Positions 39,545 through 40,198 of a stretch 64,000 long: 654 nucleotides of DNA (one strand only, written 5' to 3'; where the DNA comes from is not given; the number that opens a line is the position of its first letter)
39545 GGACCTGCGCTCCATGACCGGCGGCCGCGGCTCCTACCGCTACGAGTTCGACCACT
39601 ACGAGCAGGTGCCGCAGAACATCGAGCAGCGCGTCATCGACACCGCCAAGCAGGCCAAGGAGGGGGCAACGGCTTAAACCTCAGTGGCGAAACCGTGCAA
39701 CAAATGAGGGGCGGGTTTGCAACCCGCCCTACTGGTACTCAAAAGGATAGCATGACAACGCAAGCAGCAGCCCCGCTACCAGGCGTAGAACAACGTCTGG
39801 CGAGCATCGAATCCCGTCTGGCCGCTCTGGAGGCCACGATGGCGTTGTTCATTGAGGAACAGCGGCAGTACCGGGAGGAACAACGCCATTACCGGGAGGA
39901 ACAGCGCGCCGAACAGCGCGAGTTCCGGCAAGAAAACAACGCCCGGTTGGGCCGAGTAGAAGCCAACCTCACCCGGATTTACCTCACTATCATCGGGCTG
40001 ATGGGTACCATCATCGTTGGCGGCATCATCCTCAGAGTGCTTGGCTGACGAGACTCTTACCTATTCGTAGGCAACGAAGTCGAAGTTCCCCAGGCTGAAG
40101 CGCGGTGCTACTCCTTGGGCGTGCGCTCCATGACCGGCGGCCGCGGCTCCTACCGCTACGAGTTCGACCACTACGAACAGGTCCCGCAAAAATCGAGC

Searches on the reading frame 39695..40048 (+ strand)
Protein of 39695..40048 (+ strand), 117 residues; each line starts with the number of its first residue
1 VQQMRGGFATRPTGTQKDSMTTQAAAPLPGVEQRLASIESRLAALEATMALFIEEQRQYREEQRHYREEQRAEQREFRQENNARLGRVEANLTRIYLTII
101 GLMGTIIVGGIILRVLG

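Call 60: search_protein_families(library=pfam, proteins=[window:39695-40048:+], max_evalue=0.001)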
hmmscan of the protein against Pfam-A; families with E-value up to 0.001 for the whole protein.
window:39695-40048:+ (117 aa): 1 family
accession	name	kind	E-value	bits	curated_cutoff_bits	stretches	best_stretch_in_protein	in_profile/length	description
PF06156.18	YabA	-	0.00098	20.1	30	0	30-96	12-77/103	Initiation control protein YabA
